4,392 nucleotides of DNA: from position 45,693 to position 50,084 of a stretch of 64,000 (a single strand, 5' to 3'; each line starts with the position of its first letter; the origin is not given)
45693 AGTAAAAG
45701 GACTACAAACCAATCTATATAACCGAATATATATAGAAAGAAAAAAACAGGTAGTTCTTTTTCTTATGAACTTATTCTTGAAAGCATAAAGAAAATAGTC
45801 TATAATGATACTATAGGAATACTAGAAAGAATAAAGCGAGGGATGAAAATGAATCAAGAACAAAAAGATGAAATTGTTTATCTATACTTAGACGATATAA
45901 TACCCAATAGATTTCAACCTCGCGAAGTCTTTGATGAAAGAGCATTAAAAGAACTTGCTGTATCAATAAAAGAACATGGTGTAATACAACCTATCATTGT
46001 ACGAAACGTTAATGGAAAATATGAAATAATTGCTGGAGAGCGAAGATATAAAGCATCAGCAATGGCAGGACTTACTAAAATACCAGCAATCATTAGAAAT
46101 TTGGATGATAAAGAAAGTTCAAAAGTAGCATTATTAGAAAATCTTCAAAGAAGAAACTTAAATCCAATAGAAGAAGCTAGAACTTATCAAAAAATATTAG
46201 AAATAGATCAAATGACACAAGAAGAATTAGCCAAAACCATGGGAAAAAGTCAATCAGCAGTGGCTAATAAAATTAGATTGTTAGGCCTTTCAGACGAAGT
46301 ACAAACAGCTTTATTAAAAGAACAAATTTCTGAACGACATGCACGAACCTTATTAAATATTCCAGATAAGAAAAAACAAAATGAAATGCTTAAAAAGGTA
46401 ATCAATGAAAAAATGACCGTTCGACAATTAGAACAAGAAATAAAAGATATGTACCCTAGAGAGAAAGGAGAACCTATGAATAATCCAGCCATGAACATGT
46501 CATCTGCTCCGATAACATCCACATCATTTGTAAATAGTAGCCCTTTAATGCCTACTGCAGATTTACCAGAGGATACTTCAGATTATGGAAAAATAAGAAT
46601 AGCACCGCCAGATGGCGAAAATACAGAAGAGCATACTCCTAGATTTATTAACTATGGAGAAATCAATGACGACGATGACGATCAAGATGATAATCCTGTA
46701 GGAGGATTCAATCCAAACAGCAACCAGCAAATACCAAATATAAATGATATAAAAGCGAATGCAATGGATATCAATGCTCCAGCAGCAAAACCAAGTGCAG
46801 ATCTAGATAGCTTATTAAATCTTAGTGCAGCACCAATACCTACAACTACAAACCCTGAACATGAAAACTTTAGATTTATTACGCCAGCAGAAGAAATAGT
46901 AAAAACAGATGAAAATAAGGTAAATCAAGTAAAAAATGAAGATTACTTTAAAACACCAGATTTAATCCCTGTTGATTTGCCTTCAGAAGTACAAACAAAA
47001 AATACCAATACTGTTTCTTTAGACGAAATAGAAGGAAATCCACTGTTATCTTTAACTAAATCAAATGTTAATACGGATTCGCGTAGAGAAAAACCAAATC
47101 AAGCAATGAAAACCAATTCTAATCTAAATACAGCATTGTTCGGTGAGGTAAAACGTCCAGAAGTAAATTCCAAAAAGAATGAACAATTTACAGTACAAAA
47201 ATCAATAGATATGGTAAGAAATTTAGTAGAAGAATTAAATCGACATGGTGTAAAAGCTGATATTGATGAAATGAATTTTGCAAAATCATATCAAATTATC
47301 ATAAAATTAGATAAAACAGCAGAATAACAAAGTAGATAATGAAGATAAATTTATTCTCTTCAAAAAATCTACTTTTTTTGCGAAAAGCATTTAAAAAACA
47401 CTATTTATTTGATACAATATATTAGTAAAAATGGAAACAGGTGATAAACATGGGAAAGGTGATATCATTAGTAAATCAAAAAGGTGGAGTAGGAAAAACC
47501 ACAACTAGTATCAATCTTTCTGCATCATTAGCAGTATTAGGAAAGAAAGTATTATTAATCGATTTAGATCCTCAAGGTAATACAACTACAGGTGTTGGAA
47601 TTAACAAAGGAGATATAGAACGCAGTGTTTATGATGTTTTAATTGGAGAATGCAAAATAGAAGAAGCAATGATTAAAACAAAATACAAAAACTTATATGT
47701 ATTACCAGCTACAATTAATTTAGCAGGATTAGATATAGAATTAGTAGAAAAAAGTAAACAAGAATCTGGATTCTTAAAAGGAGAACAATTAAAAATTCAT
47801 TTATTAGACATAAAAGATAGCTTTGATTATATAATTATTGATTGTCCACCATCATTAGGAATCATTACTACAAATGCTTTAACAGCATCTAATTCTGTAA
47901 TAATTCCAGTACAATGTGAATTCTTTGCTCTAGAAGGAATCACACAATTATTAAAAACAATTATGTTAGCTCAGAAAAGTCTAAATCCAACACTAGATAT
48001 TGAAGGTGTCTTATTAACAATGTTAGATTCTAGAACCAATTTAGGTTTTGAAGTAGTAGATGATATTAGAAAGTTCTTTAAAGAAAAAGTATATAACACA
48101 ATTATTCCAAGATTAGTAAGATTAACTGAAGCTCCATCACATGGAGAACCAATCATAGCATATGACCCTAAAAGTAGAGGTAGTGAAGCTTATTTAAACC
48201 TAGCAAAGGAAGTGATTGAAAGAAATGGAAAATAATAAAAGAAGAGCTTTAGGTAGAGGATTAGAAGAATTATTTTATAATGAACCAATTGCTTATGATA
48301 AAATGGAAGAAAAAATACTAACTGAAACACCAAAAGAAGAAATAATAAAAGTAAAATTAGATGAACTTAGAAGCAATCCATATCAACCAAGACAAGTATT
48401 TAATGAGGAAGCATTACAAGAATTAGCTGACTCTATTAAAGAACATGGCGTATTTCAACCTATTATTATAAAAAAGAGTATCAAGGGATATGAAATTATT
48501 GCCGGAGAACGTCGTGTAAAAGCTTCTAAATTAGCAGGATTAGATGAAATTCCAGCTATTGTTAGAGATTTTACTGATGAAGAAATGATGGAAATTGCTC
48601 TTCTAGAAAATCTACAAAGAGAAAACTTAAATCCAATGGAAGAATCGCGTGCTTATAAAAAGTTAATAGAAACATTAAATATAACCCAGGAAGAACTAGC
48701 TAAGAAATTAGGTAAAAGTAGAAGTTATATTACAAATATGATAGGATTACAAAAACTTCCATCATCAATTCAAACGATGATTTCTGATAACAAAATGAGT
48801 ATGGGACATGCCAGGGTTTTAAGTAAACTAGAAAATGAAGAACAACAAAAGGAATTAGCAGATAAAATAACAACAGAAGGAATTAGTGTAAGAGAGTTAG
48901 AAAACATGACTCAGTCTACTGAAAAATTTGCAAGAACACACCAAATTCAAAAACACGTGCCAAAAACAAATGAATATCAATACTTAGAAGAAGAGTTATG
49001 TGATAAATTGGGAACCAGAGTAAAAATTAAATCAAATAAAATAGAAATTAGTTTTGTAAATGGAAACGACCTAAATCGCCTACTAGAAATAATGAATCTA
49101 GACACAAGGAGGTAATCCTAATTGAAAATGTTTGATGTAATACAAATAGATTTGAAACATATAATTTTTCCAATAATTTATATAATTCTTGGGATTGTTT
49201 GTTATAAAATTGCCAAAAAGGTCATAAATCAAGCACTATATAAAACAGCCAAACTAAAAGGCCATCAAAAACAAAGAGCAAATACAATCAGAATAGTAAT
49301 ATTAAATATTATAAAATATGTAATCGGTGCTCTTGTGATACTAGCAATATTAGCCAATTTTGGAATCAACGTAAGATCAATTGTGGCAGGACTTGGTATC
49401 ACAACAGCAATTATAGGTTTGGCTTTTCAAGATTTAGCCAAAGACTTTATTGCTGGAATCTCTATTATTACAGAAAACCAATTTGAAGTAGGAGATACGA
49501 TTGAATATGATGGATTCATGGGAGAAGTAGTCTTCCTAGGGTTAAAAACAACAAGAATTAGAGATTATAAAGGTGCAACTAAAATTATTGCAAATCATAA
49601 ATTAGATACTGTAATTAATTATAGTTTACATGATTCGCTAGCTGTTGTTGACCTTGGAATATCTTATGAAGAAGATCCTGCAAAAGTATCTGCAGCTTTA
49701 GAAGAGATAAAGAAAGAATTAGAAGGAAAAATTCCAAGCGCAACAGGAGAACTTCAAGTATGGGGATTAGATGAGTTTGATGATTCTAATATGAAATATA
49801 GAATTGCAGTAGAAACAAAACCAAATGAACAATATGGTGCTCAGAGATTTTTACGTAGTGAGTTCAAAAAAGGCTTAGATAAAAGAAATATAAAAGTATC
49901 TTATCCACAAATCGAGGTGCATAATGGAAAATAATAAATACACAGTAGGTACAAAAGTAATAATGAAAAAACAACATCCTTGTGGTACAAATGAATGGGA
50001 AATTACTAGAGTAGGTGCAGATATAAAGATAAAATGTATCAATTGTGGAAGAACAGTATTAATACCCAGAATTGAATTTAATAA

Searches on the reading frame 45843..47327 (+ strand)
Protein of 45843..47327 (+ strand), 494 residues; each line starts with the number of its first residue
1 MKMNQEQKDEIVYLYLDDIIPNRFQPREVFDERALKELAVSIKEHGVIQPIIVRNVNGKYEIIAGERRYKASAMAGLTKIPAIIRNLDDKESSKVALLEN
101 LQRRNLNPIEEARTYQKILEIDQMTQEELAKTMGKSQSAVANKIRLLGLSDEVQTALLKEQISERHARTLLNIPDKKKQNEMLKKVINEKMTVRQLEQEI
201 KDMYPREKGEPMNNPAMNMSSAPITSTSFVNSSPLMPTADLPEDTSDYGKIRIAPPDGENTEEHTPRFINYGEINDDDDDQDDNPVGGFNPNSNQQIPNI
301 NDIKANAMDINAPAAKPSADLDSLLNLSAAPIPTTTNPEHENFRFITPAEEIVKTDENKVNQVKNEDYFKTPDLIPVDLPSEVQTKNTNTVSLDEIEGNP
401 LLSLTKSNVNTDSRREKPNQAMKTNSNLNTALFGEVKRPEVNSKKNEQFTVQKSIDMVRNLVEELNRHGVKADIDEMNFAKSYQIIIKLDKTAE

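Call 7: search_protein_families(library=ncbifam, proteins=[window:45843-47327:+])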
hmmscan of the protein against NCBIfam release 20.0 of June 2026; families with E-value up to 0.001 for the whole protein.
window:45843-47327:+ (494 aa): 8 families
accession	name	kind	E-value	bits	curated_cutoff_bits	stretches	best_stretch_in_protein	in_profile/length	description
TIGR04285.1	nucleoid_noc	exception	1.5e-85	286.6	315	1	11-210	2-201/255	nucleoid occlusion protein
TIGR00180.1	parB_part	domain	1.5e-55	187.9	58.45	1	12-186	6-185/186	ParB/RepB/Spo0J family partition protein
TIGR03734.1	PRTRC_parB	hypoth_equivalog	7.7e-42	143.6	278.6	1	25-203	7-189/555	PRTRC system ParB family protein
TIGR03454.1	partition_RepB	equivalog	6.5e-15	55.3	201.5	1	10-146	63-200/325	plasmid partitioning protein RepB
NF010406.0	PRK13832.1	subfamily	1.2e-12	47.2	640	1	33-160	27-152/578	plasmid partitioning protein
NF010440.0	PRK13866.1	equivalog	7.4e-09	35.2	522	1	34-120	89-176/336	plasmid partitioning protein RepB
NF053625.1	SerKinSerKArch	equivalog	5e-05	22.6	380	1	23-92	23-95/244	ADP-dependent L-serine kinase SerK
NF010252.0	PRK13698.1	equivalog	0.0008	18.4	274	0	27-103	81-156/323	ParB/RepB/Spo0J family plasmid partition protein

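Call 8: search_protein_families(library=pfam, proteins=[window:45843-47327:+])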
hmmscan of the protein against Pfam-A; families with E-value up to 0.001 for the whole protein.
window:45843-47327:+ (494 aa): 3 families
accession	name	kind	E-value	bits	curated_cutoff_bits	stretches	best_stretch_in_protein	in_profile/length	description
PF17762.8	HTH_ParB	-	8.8e-35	119.4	22.6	1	105-203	2-100/102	ParB HTH domain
PF02195.25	ParB_N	-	3.7e-34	117.1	26.3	1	12-102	4-95/95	ParB N-terminal domain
PF08535.16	KorB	-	0.00057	20.2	22.3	0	123-173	3-51/89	KorB domain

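Call 30: search_solved_structures(query=window:45843-47324:+, show_alignments=3, max_evalue=1e-10)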
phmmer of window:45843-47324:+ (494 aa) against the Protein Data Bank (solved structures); distinct sequences matched with E-value up to 1e-10: 13.
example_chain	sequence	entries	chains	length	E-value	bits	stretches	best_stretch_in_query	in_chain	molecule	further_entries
7nfu_A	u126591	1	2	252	2.1e-62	215.1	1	5-210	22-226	Nucleoid occlusion protein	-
7ng0_A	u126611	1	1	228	7.1e-62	213.4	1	9-210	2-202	Nucleoid occlusion protein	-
7ol9_A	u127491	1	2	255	7.3e-53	183.6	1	6-211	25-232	Nucleoid occlusion protein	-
4umk_A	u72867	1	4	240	1.6e-52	182.5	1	6-202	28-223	PROBABLE CHROMOSOME-PARTITIONING PROTEIN PARB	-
6sdk_A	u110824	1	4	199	5.5e-49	170.9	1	14-203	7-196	Stage 0 sporulation protein J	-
1vz0_A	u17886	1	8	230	6.2e-47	164.1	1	11-207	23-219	Chromosome-partitioning protein Spo0J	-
7bnk_A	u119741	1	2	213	3.9e-44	154.9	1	12-202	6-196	ParB family protein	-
7bnr_A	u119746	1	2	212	2.5e-43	152.2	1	12-202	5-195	ParB family protein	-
7o0n_A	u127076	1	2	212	2.5e-43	152.2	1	12-202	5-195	ParB family protein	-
6t1f_A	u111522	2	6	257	1.8e-37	132.9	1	21-198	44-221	Chromosome-partitioning protein ParB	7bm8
6y93_A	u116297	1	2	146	3.6e-24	89.1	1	91-211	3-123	Nucleoid occlusion protein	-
6s6h_A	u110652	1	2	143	1.7e-16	63.8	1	94-198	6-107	Chromosome-partitioning protein ParB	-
8qa8_A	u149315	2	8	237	1.3e-12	51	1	20-161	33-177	Transcriptional repressor protein KorB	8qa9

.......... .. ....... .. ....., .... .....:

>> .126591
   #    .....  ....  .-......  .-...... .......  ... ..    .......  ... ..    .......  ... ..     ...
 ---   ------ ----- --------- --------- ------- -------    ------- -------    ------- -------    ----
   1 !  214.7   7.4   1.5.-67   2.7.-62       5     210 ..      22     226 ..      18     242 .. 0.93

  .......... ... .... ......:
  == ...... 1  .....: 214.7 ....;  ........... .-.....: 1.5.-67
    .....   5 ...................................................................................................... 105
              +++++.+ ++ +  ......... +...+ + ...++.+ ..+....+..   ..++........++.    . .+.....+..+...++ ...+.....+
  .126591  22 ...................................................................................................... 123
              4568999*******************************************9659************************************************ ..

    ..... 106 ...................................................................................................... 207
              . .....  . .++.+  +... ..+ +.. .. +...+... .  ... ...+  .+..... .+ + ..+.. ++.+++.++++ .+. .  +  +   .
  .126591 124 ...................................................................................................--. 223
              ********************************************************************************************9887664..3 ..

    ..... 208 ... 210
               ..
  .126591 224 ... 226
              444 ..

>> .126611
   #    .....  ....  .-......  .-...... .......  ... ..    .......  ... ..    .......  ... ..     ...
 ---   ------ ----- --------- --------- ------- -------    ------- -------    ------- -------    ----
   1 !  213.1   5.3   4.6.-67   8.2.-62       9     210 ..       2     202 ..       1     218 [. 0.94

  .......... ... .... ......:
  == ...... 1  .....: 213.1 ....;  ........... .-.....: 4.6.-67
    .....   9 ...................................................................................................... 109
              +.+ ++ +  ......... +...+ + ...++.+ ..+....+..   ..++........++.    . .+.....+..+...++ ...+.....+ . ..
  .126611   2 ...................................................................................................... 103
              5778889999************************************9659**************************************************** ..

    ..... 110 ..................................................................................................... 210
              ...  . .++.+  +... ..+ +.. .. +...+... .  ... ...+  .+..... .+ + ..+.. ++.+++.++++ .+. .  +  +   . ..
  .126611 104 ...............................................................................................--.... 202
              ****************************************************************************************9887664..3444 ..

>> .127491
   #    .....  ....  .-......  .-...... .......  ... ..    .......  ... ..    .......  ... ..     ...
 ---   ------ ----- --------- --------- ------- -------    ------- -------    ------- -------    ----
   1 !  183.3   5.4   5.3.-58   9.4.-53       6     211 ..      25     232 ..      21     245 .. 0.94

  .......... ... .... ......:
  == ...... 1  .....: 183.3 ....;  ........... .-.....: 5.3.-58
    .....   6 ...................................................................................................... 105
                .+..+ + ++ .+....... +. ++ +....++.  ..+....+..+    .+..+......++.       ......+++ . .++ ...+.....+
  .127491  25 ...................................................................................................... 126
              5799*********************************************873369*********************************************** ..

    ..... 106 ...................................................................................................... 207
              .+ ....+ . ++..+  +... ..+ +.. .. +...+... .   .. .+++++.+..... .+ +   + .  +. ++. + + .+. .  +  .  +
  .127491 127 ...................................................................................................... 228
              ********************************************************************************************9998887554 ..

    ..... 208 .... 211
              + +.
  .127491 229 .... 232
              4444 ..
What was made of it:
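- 45843..47327 (+): Noc-type ParB paralogue of 494 aa, with four notable features:
- NBS-type specificity residues Q137, K143 and R165.
- No N-terminal membrane-targeting helix.
- A disordered linker (residues 206-445) carrying conserved short motifs.
- A small C-terminal domain. Its best solved relatives are Noc structures (7nfu, E 2e-62, call 30).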

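Call 33: find_homologous_proteins(query=window:45843-47324:+, max_evalue=0.00001)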
Query window:45843-47324:+ (494 aa): 8000 proteins with E <= 0.00001 among 8000 candidates; the best 120 are listed.
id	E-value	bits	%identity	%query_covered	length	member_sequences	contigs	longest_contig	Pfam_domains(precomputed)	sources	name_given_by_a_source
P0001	0.0e+0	1010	96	100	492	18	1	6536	PF17762.9,PF02195.27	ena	-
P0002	9.0e-294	993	94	100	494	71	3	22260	PF17762.9,PF02195.27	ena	-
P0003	2.7e-271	918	88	100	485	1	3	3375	PF17762.9,PF02195.27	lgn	-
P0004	1.7e-270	916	88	100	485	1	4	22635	PF17762.9,PF02195.27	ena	-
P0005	9.4e-269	910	88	100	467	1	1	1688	PF17762.9,PF02195.27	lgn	-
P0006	2.8e-268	909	87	100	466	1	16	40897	PF17762.9,PF02195.27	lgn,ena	-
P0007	8.4e-268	907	87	100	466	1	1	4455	PF17762.9,PF02195.27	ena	-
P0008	1.1e-267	907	87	100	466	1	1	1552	PF17762.9,PF02195.27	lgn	-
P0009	5.8e-267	904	87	100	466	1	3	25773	PF17762.9,PF02195.27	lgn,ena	-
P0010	9.0e-267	904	87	100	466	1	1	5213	PF17762.9,PF02195.27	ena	-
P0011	1.1e-266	903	87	100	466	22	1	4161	PF17762.9,PF02195.27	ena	-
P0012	1.2e-266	903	87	100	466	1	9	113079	PF17762.9,PF02195.27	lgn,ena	-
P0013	2.0e-266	902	87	100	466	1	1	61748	PF17762.9,PF02195.27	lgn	-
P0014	2.1e-266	902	87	100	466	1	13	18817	PF17762.9,PF02195.27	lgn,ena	-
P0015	2.5e-266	902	87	100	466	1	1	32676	PF17762.9,PF02195.27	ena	-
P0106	1.8e-155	537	58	99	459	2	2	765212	PF17762.9,PF02195.27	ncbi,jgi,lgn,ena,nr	ncbi:MAG: ParB/RepB/Spo0J family partition protein [Firmicutes bacterium]|nr:ParB/RepB/Spo0J family 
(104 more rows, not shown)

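Call 50: find_encoding_contigs(protein=P0106, flank=10000, max_places=1)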
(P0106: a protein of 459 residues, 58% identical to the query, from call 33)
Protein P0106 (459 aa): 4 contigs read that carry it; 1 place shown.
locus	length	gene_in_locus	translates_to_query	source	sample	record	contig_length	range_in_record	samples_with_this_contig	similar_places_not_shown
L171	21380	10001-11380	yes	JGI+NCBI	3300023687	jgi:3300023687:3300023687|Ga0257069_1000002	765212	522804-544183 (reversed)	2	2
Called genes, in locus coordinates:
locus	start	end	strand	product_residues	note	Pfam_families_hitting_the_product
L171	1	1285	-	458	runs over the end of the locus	PF11638:DnaA_N, PF01695:IstB_IS21, PF00308:Bac_DnaA, PF00004:AAA (faint), PF08299:Bac_DnaA_C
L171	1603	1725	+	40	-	-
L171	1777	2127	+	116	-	PF00825:Ribonuclease_P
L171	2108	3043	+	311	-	PF02096:60KD_IMP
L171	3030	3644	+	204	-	PF13083:KH_KhpA-B (faint), PF01424:R3H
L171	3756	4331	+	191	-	-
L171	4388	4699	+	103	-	-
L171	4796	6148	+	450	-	PF10396:TrmE_N, PF12631:MnmE_helical, PF00071:Ras (faint), PF01926:MMR_HSR1, PF02421:FeoB_N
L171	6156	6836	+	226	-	-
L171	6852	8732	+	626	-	PF00890:FAD_binding_2 (faint), PF01134:GIDA, PF07992:Pyr_redox_2 (faint), PF21680:GIDA_C_1st, PF13932:SAM_GIDA_C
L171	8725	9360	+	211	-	PF02527:GidB, PF13847:Methyltransf_31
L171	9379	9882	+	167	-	-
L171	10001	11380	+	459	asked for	PF02195:ParB_N, PF17762:HTH_ParB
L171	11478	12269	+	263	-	PF00142:Fer4_NifH, PF01656:CbiA, PF02374:ArsA_ATPase, PF06564:CBP_BcsQ, PF09140:MipZ, PF10609:ParA, PF13614:AAA_31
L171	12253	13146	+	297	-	PF02195:ParB_N, PF17762:HTH_ParB, PF01381:HTH_3 (weak), PF23552:ParB_C (faint)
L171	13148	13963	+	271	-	PF21088:MS_channel_1st (weak), PF00924:MS_channel_2nd, PF21082:MS_channel_3rd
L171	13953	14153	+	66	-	PF06107:DUF951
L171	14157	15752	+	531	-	PF03806:ABG_transport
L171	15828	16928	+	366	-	PF01926:MMR_HSR1, PF02421:FeoB_N, PF06071:YchF-GTPase_C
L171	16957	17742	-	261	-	-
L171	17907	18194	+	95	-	PF01250:Ribosomal_S6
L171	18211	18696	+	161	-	PF00436:SSB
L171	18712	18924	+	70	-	PF01084:Ribosomal_S18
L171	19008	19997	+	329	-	PF01368:DHH, PF02272:DHHA1 (weak)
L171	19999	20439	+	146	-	PF01281:Ribosomal_L9_N, PF03948:Ribosomal_L9_C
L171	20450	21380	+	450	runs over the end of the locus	PF00772:DnaB, PF03796:DnaB_C, PF13481:AAA_25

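Call 76: predict_structure(alignment_id=A3)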
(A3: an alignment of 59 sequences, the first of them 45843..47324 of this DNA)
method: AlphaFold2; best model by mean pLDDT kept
length: 494 residues; sequences in the alignment: 59
mean_pLDDT: 62.1   pTM: 0.35
mean pLDDT of the five models: 62.1, 60.1, 58.6, 58.2, 57.9
residues with pLDDT >= 90: 107; 70-90: 64; 50-70: 111; < 50: 212
segments of 3 or more residues with pLDDT < 50: 1-26, 46-85, 210-221, 237-240, 248-255, 257-288, 331-343, 360-365, 374-376, 384-391, 398-408, 410-432, 434-440, 442-445
pLDDT, mean of each block of 10 residues (from residue 1): 42 42 47 60 45 41 40 37 53 82 84 90 85 89 92 94 95 94 96 95 78 44 56 51 48 42 42 45 44 59 68 54 51 39 60 60 51 51 46 51 39 40 41 46 62 92 94 93 92 63
secondary structure, 60 per line:
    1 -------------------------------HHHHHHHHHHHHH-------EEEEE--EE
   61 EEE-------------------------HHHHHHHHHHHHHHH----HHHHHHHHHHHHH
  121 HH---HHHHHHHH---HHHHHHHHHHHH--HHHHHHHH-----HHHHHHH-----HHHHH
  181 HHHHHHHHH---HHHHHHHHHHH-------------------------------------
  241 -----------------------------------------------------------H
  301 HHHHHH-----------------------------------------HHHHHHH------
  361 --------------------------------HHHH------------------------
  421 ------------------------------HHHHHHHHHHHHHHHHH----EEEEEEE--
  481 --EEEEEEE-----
elements in order: H32-44 E52-56 E59-63 H89-103 H108-122 H126-133 H137-148 H151-158 H164-170 H176-189 H193-203 H300-306 H348-354 H393-396 H451-467 E472-478 E483-489
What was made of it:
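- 45843..47327 (+): AlphaFold2 model in call 76.
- Tried and rejected: AlphaFold2 model of the paralogue (call 76).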

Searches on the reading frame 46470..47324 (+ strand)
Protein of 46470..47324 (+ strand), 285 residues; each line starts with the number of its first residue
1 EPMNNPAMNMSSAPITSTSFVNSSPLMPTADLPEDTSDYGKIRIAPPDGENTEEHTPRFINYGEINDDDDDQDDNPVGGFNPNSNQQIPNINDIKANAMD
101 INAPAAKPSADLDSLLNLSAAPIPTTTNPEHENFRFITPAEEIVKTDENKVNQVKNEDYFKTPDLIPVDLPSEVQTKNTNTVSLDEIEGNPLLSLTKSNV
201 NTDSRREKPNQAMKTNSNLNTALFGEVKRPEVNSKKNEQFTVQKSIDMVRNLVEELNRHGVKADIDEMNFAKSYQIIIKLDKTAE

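Call 55: search_protein_families(library=pfam, proteins=[window:46470-47324:+], max_evalue=10)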
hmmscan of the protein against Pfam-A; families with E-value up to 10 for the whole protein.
window:46470-47324:+ (285 aa): 0 families
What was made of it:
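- Tried and rejected: Pfam gives nothing (call 55).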

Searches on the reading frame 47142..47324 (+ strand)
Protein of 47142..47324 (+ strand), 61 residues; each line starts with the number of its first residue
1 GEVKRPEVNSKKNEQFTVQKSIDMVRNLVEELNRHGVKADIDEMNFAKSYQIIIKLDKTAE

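Call 55: search_protein_families(library=pfam, proteins=[window:47166-47324:+], max_evalue=10)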
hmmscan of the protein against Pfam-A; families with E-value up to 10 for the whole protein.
seq(53 aa): 1 family
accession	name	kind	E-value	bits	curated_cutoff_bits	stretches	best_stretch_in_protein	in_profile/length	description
PF18330.7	Lig_C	-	0.087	13.2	25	1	5-51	64-110/125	Ligase Pab1020 C-terminal region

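Call 58: search_protein_families(library=ncbifam, proteins=[window:47142-47324:+], max_evalue=10)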
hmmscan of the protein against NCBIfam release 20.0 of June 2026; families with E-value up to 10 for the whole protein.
seq(61 aa): 4 families
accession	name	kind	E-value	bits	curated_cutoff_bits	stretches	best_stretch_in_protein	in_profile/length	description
NF058656.1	NEAT_IsdX2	exception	0.0056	14.9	1400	1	25-58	789-821/912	NEAT domain-containing hemophore IsdX2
NF047858.1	ICEBs1XisBacil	equivalog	0.031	14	100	2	19-37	17-35/61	ICEBs1 excisionase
NF053802.1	FPM13_fam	exception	0.033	14.3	210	1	8-52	37-80/113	FPM13 family metalloprotein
NF040679.1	halocin_of_epi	equivalog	0.054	13.1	200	1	13-59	38-84/243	halocin C8 precursor-like protein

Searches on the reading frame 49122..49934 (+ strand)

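Call 7: search_protein_families(library=ncbifam, proteins=[window:49122-49934:+])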
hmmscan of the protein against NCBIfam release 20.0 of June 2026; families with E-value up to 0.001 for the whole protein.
window:49122-49934:+ (270 aa): 6 families
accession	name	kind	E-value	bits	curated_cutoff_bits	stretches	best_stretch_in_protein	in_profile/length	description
NF047601.1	MscSThanab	equivalog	1.5e-42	146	500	1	2-266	8-274/280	small-conductance mechanosensitive channel MscS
NF008542.0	PRK11465.1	equivalog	3.9e-22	78.3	596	1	18-264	471-720/741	mechanosensitive channel protein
NF047602.1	MscsSHelicob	equivalog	1.1e-16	61.1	400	1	21-266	17-256/260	small-conductance mechanosensitive channel MscS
NF007662.0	PRK10334.1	subfamily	1.7e-16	60.3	321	1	14-267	31-276/286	small-conductance mechanosensitive channel MscS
NF008438.0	PRK11281.1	equivalog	5.7e-10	37.6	991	1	60-267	878-1087/1113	mechanosensitive channel MscK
NF008180.0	PRK10929.1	equivalog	3.2e-07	28.6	809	1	60-196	875-1008/1109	miniconductance mechanosensitive channel MscM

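Call 8: search_protein_families(library=pfam, proteins=[window:49122-49934:+])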
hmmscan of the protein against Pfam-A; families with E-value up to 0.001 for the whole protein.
window:49122-49934:+ (270 aa): 3 families
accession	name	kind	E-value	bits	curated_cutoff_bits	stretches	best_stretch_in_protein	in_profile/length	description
PF00924.24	MS_channel_2nd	-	6.5e-16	58.6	20.2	1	104-168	1-67/68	Mechanosensitive ion channel, beta-domain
PF21088.3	MS_channel_1st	-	1.1e-07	32.1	23.1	1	62-103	1-42/42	Mechanosensitive ion channel, transmembrane helices 2/3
PF21082.3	MS_channel_3rd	-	0.00035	21.4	21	0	175-258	2-87/88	Mechanosensitive ion channel MscS, C-terminal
